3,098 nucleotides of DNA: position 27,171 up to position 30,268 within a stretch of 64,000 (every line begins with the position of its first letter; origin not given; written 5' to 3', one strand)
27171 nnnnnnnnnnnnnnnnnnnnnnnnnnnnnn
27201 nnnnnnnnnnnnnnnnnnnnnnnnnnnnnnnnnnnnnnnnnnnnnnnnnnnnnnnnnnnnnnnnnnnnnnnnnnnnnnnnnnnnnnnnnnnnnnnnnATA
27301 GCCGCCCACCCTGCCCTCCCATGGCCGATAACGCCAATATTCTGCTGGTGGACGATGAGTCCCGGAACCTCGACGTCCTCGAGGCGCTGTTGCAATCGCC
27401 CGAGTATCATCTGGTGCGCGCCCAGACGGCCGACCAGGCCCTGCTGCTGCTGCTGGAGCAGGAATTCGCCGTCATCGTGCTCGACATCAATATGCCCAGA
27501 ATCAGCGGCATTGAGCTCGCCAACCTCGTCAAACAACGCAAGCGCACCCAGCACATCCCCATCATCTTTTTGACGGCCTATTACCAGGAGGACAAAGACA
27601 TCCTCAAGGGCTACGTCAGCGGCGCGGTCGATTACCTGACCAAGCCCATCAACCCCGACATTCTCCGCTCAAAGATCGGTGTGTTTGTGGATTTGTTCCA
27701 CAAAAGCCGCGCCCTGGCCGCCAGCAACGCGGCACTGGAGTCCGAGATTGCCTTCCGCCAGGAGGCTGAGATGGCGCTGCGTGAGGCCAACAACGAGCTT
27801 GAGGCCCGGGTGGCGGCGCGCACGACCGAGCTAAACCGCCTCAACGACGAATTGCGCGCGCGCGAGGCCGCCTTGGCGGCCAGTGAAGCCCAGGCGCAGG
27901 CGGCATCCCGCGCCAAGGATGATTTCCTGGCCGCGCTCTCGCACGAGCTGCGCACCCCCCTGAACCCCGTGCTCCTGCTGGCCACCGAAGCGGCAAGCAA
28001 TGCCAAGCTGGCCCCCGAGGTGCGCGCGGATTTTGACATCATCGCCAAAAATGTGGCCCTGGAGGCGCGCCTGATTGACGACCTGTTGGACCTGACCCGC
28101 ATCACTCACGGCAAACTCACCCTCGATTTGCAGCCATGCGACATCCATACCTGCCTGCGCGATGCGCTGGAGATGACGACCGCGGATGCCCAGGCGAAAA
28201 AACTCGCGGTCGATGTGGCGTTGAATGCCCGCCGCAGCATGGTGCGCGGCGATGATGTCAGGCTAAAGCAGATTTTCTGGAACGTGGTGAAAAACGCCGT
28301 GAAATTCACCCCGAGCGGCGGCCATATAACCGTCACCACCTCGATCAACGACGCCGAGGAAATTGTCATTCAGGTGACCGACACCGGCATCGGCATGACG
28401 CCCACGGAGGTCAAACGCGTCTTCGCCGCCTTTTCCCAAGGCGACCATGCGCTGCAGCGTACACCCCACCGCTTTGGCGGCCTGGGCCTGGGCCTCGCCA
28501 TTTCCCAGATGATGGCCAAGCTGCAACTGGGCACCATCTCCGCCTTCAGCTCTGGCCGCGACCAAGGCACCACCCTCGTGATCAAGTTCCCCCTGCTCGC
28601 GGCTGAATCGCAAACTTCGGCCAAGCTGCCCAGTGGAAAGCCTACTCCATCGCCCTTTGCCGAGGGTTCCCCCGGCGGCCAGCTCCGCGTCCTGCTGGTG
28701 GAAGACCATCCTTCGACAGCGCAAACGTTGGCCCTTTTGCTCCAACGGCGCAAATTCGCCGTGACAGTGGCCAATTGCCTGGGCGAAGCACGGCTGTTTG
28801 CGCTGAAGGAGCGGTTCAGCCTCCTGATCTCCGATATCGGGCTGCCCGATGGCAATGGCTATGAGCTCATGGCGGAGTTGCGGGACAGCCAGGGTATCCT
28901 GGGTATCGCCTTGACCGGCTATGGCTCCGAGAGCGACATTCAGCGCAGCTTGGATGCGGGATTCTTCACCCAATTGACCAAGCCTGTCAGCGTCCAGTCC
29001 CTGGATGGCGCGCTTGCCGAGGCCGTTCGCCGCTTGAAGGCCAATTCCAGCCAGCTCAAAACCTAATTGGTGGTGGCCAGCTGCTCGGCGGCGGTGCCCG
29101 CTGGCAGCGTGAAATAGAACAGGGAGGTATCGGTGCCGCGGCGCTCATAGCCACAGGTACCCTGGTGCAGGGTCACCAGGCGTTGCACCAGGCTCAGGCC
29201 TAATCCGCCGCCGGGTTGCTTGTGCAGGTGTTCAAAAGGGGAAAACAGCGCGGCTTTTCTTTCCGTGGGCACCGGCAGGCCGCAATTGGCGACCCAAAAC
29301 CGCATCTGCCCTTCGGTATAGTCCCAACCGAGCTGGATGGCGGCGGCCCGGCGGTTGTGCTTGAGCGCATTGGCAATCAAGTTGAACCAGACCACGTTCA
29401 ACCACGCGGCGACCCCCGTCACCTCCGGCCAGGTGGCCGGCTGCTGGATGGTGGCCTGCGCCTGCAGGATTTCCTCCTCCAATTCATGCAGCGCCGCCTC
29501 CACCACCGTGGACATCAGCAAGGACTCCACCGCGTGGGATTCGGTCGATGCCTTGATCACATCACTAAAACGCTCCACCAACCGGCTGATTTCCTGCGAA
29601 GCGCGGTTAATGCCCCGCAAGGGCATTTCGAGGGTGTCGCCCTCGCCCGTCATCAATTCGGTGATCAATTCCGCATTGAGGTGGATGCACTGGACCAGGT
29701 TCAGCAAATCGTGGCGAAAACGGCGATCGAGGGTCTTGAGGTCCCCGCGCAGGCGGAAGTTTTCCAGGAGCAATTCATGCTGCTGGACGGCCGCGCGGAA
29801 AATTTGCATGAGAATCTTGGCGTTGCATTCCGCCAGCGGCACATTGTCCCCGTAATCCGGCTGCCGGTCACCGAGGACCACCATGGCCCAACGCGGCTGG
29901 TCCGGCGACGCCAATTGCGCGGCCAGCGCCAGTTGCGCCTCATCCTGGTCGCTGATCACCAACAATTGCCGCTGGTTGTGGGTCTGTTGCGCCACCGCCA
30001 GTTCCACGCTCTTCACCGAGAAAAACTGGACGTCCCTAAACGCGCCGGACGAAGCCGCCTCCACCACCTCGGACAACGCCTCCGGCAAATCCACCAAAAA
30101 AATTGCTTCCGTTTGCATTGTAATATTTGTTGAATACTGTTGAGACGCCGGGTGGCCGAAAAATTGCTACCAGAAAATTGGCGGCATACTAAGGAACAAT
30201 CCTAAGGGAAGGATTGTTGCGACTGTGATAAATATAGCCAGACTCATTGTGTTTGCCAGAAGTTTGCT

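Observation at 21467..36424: An 18-bp palindrome shared by three divergent promoter regions links the kinase cluster, the LuxR regulator and the stress genes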

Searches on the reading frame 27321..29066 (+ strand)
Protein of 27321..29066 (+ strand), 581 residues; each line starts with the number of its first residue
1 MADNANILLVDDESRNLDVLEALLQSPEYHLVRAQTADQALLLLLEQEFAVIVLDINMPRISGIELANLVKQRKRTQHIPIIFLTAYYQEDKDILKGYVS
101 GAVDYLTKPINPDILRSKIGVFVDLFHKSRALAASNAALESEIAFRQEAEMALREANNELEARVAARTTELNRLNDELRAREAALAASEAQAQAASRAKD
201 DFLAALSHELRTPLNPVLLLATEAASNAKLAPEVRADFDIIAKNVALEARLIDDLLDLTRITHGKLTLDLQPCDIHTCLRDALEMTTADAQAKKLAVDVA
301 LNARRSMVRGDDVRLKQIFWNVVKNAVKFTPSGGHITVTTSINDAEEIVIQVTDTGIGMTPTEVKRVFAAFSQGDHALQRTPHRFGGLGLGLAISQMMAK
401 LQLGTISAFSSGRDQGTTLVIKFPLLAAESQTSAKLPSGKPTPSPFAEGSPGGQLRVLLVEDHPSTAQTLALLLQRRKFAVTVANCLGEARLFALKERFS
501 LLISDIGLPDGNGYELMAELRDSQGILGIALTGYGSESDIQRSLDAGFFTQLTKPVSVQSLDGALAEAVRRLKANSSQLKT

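Call 8: search_protein_families(library=pfam, proteins=[window:27321-29066:+], max_evalue=0.01)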
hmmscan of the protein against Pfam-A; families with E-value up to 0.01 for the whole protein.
window:27321-29066:+ (581 aa): 5 families
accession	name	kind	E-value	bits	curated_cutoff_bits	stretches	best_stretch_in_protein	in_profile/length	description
PF00072.30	Response_reg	-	3.7e-44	149.9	30.2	2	7-119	1-110/111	Response regulator receiver domain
PF02518.31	HATPase_c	-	6.4e-25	88.2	26.4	1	310-425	1-109/111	Histidine kinase-, DNA gyrase B-, and HSP90-like ATPase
PF00512.31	HisKA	-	1.6e-12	47.7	26.9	1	198-264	1-66/66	His Kinase A (phospho-acceptor) domain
PF20161.5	VpsR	-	1e-05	25.6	23.7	1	21-120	24-121/121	VpsR domain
PF13589.12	HATPase_c_3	-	7.5e-05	23.2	25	1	321-408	9-93/137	Histidine kinase-, DNA gyrase B-, and HSP90-like ATPase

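Call 47: search_protein_families(library=ncbifam, proteins=[window:27321-29066:+], max_evalue=0.001)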
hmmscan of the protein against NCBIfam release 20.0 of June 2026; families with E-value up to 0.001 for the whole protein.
window:27321-29066:+ (581 aa): 153 families (the best 25 are shown)
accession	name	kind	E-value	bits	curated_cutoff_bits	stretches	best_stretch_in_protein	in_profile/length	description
TIGR02956.1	TMAO_torS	equivalog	8.5e-87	292.2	676.5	2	135-575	403-826/967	TMAO reductase system sensor histidine kinase/response regulator TorS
NF041880.1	EPS_EpsF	equivalog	2e-76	257.5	900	2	10-141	1-132/492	response regulator EpsF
NF008318.0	PRK11107.1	equivalog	6.1e-74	249.6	890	2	151-435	245-528/920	two-component sensor histidine kinase BarA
NF011874.0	PRK15347.1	equivalog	4e-67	227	852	3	154-430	367-619/921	two component system sensor kinase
NF008302.0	PRK11091.1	equivalog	2.4e-65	221.1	838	2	191-576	275-650/779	aerobic respiration two-component sensor histidine kinase ArcB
NF038297.2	hybrid_HK_HrmK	equivalog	3.1e-59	201.2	725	2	170-562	204-601/607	hybrid histidine kinase/response regulator HrmK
NF041947.1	LuxQ_Vibrio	equivalog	1.2e-55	188.8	1200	2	182-566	457-836/843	quorum-sensing autoinducer 2 sensor kinase/phosphatase LuxQ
NF045901.1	HisKinLetSLeg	equivalog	4.7e-54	183.7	1650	2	158-423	252-516/906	two-component system sensor histidine kinase LetS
NF008099.0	PRK10841.1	equivalog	1.5e-51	175.2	920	3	185-435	456-700/949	two-component system sensor histidine kinase RcsC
NF041832.1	near_NosP_CTERM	subfamily_domain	1.2e-46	159.5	400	2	194-565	2-366/370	NahK/ErcS family hybrid sensor histidine kinase/response regulator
NF046044.1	PnpS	equivalog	8.6e-45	153.4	400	1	191-424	162-390/390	two-component system histidine kinase PnpS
NF047465.1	hybrid_HK_LvrA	exception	2.2e-42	145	1200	2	166-429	169-426/819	hybrid histidine kinase/response regulator LvrA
NF008543.0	PRK11466.1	equivalog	7.5e-42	143.2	982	1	144-578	397-807/914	TMAO reductase system sensor histidine kinase/response regulator TorS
NF007420.1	PRK09959.1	equivalog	3.4e-39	134.2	1995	2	182-566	695-1071/1197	acid-sensing system histidine kinase EvgS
NF033092.0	HK_WalK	equivalog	7e-39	133.9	725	1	150-424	324-593/594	cell wall metabolism sensor histidine kinase WalK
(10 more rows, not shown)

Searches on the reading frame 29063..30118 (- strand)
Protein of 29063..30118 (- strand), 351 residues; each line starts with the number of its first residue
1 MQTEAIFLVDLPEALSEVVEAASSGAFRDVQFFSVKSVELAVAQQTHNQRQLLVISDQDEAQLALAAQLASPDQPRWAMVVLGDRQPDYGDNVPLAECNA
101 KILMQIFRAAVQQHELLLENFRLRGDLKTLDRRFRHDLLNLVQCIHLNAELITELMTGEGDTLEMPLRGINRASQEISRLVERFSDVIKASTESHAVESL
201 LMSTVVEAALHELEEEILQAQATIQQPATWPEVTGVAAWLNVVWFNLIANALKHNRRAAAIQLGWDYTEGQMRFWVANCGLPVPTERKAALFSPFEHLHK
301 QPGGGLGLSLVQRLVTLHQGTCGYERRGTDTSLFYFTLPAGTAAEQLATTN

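Call 8: search_protein_families(library=pfam, proteins=[window:29063-30118:-], max_evalue=0.01)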
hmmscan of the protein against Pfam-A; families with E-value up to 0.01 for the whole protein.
window:29063-30118:- (351 aa): 2 families
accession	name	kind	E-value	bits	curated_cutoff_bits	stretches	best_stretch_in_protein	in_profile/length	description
PF02518.31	HATPase_c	-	4.2e-13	50.1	26.4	1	238-340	4-109/111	Histidine kinase-, DNA gyrase B-, and HSP90-like ATPase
PF13581.12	HATPase_c_2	-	2.1e-05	24.9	27.4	1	248-318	40-112/127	Histidine kinase-like ATPase domain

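Call 47: search_protein_families(library=ncbifam, proteins=[window:29063-30118:-], max_evalue=0.001)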
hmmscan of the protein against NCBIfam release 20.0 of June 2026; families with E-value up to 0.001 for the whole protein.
window:29063-30118:- (351 aa): 47 families (the best 25 are shown)
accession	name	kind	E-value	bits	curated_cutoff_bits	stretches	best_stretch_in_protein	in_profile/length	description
NF007793.0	PRK10490.1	equivalog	7.2e-16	57.4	1123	1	133-344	670-886/895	two-component system sensor histidine kinase KdpD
NF006800.0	PRK09303.1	equivalog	2.9e-14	52.8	342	1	170-340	199-377/383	histidine kinase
NF008312.0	PRK11100.1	equivalog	4.5e-14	52.2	356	1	135-325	264-459/477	two-component system sensor histidine kinase CreC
NF046044.1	PnpS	equivalog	6.1e-14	51.8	400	1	149-339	192-390/390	two-component system histidine kinase PnpS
NF008025.0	PRK10755.1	equivalog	2.2e-13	49.6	314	1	140-325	156-340/362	two-component system sensor histidine kinase PmrB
NF047465.1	hybrid_HK_LvrA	exception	4.4e-13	48.2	1200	1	126-339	599-817/819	hybrid histidine kinase/response regulator LvrA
NF007004.0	PRK09467.1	equivalog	2.4e-12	46.4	415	1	151-326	252-422/440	two-component system sensor histidine kinase EnvZ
TIGR02966.1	phoR_proteo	equivalog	4e-12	45.8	334.2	1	150-334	137-329/333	phosphate regulon sensor histidine kinase PhoR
NF041880.1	EPS_EpsF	equivalog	7.2e-12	44.6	900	1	160-334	308-487/492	response regulator EpsF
TIGR02956.1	TMAO_torS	equivalog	1.6e-11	43.1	676.5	1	240-343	580-685/967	TMAO reductase system sensor histidine kinase/response regulator TorS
NF008468.0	PRK11360.1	equivalog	4.3e-11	41.9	646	1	195-342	460-610/616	two-component system sensor histidine kinase AtoS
TIGR01386.1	cztS_silS_copS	subfamily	2.4e-10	40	292.55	1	245-332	359-451/457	heavy metal sensor histidine kinase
NF047794.1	HisKinPtgB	equivalog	3.1e-10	39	1000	1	179-320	495-635/656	two-component system sensor histidine kinase PgtB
NF052314.1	T9SS_HK_PorY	subfamily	3.2e-10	39.7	350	1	196-326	280-407/418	PorY family sensor histidine kinase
NF038297.2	hybrid_HK_HrmK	equivalog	1.2e-09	37.4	725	1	243-346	356-463/607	hybrid histidine kinase/response regulator HrmK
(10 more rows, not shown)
